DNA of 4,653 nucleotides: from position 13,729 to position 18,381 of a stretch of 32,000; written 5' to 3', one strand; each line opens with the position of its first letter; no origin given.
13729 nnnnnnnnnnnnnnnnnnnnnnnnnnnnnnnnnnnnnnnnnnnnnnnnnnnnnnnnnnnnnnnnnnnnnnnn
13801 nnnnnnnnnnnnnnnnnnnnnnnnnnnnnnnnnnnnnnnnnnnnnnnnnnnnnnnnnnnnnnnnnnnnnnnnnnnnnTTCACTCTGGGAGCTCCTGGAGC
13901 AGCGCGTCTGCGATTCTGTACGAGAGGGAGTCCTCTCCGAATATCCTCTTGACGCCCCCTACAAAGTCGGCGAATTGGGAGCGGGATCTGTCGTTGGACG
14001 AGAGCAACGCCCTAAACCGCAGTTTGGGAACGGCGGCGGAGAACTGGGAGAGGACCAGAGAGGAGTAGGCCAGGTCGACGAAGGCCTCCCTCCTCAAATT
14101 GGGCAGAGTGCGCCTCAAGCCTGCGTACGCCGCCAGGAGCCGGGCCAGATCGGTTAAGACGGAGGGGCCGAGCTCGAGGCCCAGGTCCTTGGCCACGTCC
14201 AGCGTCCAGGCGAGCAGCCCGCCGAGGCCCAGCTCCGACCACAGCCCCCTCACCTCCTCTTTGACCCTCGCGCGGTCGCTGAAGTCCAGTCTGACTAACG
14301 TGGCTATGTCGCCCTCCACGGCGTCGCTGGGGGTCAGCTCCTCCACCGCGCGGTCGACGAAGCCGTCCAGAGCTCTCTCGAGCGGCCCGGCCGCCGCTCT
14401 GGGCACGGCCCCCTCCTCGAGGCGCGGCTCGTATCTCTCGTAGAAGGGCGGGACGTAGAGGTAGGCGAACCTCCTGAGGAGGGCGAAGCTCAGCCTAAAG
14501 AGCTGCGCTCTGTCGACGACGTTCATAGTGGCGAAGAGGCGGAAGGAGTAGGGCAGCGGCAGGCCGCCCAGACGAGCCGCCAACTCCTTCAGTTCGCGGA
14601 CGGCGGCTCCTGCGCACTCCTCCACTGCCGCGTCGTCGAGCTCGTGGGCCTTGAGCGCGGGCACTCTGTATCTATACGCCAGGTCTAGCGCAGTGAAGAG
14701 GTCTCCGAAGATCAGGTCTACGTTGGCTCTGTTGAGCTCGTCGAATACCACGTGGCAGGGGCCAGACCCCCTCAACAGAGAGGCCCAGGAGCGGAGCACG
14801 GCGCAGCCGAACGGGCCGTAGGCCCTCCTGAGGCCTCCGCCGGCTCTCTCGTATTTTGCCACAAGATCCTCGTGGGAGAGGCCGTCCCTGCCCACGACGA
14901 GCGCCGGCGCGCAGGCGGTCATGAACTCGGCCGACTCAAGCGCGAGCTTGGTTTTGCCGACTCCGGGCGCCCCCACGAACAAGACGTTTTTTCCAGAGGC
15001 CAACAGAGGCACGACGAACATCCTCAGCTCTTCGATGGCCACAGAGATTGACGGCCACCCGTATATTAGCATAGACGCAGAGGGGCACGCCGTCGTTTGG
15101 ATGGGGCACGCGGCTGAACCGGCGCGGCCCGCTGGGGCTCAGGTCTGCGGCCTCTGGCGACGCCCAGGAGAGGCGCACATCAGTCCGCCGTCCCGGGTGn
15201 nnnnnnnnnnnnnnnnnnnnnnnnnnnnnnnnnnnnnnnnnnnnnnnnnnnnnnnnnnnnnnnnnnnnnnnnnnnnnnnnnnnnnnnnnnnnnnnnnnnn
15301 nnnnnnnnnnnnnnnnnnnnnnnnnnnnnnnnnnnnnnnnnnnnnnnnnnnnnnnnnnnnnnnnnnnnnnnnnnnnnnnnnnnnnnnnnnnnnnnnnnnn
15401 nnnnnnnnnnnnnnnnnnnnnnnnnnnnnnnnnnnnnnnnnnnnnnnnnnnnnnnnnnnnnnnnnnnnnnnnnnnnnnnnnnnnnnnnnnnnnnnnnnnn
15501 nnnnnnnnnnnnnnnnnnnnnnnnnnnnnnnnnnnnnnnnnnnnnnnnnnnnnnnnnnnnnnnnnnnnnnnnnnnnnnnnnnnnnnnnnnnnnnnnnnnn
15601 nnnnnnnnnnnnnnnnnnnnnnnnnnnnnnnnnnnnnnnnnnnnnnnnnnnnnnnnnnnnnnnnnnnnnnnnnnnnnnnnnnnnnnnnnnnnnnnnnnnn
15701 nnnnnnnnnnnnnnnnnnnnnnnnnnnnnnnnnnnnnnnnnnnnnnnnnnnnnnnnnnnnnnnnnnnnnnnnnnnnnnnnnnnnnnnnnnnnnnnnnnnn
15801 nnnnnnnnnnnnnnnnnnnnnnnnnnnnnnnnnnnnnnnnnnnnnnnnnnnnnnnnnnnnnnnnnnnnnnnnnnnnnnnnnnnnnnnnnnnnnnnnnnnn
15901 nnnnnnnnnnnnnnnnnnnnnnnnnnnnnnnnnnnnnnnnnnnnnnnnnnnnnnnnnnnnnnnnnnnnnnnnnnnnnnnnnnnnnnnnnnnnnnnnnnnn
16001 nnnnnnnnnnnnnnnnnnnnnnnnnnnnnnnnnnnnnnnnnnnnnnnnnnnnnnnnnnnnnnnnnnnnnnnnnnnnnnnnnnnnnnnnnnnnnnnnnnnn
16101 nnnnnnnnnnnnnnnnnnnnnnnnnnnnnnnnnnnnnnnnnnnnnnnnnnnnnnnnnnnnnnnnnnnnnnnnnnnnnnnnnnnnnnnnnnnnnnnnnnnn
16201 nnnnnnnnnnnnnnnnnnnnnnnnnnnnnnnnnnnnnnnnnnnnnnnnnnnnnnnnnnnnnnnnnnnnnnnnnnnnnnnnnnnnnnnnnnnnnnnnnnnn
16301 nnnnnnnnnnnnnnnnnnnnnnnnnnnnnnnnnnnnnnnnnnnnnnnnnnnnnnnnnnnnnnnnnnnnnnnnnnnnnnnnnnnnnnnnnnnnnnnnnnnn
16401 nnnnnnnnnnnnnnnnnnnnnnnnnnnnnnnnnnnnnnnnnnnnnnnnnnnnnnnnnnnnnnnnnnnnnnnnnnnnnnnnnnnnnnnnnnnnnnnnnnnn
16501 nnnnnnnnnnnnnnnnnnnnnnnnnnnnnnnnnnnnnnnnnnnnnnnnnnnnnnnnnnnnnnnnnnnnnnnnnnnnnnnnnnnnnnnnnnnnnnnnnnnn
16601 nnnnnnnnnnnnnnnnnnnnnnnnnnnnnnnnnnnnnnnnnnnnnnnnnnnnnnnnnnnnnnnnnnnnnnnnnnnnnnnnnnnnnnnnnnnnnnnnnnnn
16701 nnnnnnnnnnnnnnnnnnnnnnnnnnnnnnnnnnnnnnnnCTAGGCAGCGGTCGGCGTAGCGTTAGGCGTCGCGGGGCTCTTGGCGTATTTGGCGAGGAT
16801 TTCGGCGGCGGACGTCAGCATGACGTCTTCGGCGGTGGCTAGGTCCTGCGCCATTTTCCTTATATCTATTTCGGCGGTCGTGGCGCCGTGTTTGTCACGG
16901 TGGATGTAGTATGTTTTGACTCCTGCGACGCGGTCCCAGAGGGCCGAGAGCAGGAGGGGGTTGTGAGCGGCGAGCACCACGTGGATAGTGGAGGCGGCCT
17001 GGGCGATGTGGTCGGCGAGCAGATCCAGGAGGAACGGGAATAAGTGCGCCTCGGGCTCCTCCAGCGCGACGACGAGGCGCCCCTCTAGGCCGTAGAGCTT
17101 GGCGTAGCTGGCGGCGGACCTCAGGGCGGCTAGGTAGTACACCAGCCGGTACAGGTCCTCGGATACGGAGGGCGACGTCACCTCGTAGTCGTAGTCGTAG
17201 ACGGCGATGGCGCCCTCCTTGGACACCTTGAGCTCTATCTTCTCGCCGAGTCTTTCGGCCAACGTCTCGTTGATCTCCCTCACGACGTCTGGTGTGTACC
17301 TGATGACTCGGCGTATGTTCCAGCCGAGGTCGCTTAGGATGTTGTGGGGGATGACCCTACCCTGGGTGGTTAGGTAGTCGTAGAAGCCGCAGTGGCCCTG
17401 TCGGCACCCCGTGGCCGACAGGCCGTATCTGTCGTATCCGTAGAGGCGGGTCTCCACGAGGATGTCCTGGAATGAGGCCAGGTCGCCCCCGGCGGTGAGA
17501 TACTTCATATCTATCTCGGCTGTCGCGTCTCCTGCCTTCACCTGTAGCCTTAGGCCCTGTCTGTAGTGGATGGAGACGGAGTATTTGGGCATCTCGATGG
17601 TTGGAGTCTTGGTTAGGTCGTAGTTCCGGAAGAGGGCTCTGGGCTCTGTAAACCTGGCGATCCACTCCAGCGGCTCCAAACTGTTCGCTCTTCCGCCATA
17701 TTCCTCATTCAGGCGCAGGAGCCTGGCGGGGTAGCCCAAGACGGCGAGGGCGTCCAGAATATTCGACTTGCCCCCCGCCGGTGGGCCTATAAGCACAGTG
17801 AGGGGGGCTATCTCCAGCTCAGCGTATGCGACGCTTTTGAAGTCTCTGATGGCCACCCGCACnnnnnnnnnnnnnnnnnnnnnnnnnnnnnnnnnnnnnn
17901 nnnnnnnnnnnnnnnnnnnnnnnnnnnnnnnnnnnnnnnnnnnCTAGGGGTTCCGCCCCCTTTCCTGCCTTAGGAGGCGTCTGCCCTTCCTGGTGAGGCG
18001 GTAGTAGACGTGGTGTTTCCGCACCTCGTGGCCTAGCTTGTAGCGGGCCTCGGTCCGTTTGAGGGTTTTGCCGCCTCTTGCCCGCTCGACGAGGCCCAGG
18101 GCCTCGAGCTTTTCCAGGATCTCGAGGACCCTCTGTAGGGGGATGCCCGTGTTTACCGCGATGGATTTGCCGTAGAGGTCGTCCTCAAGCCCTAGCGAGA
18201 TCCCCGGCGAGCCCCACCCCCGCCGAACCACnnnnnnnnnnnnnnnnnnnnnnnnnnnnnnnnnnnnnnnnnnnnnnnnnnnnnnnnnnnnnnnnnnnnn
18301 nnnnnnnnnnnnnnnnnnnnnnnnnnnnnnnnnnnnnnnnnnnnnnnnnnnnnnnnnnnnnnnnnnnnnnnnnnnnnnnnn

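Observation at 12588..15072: McrBC-like pair whose McrB has no room for an N-terminal DNA-reader domain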

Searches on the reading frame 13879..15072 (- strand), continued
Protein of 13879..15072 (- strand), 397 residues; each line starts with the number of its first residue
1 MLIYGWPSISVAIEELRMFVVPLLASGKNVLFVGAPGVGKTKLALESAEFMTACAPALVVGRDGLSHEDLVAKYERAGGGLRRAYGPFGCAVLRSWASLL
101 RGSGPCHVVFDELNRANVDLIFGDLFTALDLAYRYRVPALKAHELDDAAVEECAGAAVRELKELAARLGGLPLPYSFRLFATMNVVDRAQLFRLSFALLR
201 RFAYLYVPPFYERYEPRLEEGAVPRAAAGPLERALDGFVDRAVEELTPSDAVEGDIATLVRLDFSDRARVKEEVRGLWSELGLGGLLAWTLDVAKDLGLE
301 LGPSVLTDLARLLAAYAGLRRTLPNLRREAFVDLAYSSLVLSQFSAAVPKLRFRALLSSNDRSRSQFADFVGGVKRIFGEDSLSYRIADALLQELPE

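Call 87: search_protein_families(library=ncbifam, proteins=[L007:8762-9982:-, L008:8632-9738:-, L005:5282-5944:+, L006:4731-6041:+, L001:10818-11351:-], max_evalue=1)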
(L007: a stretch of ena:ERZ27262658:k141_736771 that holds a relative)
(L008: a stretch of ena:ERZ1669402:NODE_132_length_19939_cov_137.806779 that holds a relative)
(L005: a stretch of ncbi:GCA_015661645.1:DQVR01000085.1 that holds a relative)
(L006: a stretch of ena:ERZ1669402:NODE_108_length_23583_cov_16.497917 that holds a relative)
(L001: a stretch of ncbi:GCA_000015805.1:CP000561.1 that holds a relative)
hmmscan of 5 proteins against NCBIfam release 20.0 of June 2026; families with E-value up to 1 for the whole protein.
L007:8762-9982:- (406 aa): 0 families

L008:8632-9738:- (368 aa): 0 families

L005:5282-5944:+ (220 aa): 0 families

L006:4731-6041:+ (436 aa): 0 families

L001:10818-11351:- (177 aa): 1 family
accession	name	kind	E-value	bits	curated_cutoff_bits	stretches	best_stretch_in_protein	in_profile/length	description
TIGR03938.2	deacetyl_PgaB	equivalog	0.048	11.9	321.9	1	2-83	520-598/621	poly-beta-1,6-N-acetyl-D-glucosamine N-deacetylase PgaB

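Call 88: search_protein_families(library=padloc, proteins=[L007:8762-9982:-, L008:8632-9738:-, L005:5282-5944:+, L006:4731-6041:+, L001:10818-11351:-], max_evalue=0.01)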
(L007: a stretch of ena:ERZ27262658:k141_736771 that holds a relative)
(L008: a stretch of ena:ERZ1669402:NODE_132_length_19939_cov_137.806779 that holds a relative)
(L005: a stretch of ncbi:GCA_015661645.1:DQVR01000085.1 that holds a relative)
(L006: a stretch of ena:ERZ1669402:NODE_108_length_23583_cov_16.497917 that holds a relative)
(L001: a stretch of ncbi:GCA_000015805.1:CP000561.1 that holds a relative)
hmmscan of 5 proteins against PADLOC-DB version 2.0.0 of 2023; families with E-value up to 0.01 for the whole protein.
L007:8762-9982:- (406 aa): 0 families

L008:8632-9738:- (368 aa): 0 families

L005:5282-5944:+ (220 aa): 0 families

L006:4731-6041:+ (436 aa): 0 families

L001:10818-11351:- (177 aa): 0 families

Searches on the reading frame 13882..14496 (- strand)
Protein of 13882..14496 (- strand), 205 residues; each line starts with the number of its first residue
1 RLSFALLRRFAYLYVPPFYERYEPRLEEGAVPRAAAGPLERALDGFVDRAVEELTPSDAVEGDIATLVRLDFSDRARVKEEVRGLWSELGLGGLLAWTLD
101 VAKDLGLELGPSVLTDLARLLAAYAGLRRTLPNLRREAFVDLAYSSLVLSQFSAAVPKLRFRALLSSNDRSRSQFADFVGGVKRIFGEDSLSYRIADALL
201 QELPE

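Call 62: search_solved_structures(query=A4, max_evalue=10, show_alignments=3)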
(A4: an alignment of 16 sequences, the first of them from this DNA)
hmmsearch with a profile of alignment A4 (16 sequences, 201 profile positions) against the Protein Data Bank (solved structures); distinct sequences matched with E-value up to 10: 4.
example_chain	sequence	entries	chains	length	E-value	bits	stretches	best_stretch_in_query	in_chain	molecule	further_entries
6ut3_A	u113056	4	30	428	0.31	14.1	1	5-47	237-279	GTPase subunit of restriction endonuclease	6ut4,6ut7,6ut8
7c7y_A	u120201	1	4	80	0.33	14.1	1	23-94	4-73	Uncharacterized protein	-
6ut5_A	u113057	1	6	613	0.47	13.5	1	5-46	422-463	GTPase subunit of restriction endonuclease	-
5cwb_A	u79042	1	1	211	4.4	10.4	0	153-190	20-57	Designed helical repeat protein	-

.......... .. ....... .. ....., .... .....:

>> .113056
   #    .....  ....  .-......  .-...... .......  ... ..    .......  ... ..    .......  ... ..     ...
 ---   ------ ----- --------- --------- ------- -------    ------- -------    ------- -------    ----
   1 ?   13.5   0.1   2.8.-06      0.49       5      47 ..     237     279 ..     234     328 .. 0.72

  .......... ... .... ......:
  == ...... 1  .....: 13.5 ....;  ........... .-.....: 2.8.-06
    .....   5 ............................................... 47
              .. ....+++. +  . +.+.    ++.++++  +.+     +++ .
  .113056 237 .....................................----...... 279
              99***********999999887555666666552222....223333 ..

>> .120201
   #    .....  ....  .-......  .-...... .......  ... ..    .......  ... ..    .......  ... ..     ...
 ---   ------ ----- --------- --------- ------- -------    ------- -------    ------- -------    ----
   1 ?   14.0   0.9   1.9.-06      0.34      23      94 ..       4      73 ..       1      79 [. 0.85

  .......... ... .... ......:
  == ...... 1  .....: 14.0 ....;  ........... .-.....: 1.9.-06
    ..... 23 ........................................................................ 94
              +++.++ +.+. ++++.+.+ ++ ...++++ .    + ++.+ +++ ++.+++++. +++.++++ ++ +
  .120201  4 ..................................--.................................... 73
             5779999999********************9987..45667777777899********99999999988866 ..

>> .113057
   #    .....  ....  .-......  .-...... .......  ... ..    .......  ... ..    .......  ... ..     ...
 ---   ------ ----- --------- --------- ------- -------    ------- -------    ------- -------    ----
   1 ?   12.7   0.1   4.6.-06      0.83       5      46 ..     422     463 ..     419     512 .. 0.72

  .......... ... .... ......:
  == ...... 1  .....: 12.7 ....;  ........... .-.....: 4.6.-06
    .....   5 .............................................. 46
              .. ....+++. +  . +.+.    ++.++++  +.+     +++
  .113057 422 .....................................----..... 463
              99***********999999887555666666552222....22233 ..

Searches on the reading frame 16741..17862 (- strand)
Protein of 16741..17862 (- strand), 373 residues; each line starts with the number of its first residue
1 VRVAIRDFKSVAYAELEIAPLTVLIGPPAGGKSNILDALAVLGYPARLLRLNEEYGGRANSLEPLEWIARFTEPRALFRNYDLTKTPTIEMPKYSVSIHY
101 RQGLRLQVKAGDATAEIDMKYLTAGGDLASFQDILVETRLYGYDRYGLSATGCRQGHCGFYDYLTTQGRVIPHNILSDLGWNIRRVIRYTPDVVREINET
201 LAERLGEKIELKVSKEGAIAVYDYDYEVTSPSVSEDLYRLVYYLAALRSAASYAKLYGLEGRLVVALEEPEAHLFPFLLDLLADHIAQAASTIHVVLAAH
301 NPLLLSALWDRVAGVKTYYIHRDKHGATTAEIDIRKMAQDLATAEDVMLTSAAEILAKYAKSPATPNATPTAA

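Call 53: search_protein_families(library=pfam, proteins=[window:16741-17862:-], max_evalue=0.001)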
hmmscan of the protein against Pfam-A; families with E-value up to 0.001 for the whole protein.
window:16741-17862:- (373 aa): 4 families
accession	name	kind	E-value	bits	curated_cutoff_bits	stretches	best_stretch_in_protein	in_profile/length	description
PF13304.12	AAA_21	-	2.6e-12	47.9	27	2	221-306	226-304/304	AAA domain, putative AbiEii toxin, Type IV TA system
PF13175.12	AAA_15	-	2.3e-09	37.8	32.1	1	2-42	5-46/374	AAA ATPase domain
PF02463.25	SMC_N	-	0.00014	21.8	40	1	2-50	4-57/220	RecF/RecN/SMC N terminal domain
PF13555.12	AAA_29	-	0.0008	19.5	27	0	20-53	23-56/61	P-loop containing region of AAA domain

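Call 88: search_protein_families(library=padloc, proteins=[window:16741-17862:-], max_evalue=0.01)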
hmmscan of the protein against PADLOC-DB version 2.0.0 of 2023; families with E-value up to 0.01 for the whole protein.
window:16741-17862:- (373 aa): 63 families (the best 25 are shown)
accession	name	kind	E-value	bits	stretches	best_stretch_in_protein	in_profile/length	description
PDLC04178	HEC-01A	-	5.7e-19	66.4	2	2-40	11-49/399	-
PDLC04393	PDC-M07A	-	2.8e-17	60.8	2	2-52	4-54/435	-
PDLC04389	PDC-M07A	-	4.5e-15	53.6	1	3-61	9-67/443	-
PDLC04391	PDC-M07A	-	9.5e-15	52.5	1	3-53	5-55/412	-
PDLC04182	HEC-01A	-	2.3e-14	51.2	2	172-330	215-372/406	-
PDLC04392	PDC-M07A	-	4.4e-14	50.4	1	3-47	5-49/432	-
PDLC02980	AriA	-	4.1e-13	48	2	218-306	223-304/304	-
PDLC04184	HEC-01A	-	1.2e-12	45.6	1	2-43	4-45/464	-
PDLC02979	AriA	-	1e-11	43.3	2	3-42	6-46/373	-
PDLC04177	HEC-01A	-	1.2e-11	42.3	2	14-50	21-58/393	-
PDLC04175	HEC-01A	-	1.2e-11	42.3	2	2-43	8-49/363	-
PDLC00062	GajA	-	1.5e-11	41.4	2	2-40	5-43/639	AAA ATPase domain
PDLC04541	PDC-M25A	-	4.5e-11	40.5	2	261-342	268-349/380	-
PDLC04570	PDC-M31A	-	1.2e-10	39.1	2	2-44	4-46/395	-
PDLC04183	HEC-01A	-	2.3e-10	38.1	1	2-43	7-48/402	-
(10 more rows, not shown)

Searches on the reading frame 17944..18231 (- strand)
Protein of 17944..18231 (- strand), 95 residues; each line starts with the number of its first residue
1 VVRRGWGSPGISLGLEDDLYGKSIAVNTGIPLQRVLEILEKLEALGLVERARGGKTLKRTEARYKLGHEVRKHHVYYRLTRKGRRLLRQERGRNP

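Call 53: search_protein_families(library=pfam, proteins=[window:17944-18231:-], max_evalue=0.001)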
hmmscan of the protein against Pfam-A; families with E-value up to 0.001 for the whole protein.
window:17944-18231:- (95 aa): 3 families
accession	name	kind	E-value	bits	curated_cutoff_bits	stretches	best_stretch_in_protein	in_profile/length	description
PF10007.15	DUF2250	-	2.9e-24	85.4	24.4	1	20-89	24-92/93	Uncharacterized protein conserved in archaea (DUF2250)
PF01978.25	TrmB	-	0.00014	22.1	25.6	1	22-56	26-60/68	Sugar-specific transcriptional regulator TrmB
PF14394.12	DUF4423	-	0.00016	22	30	1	22-74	40-91/165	Domain of unknown function (DUF4423)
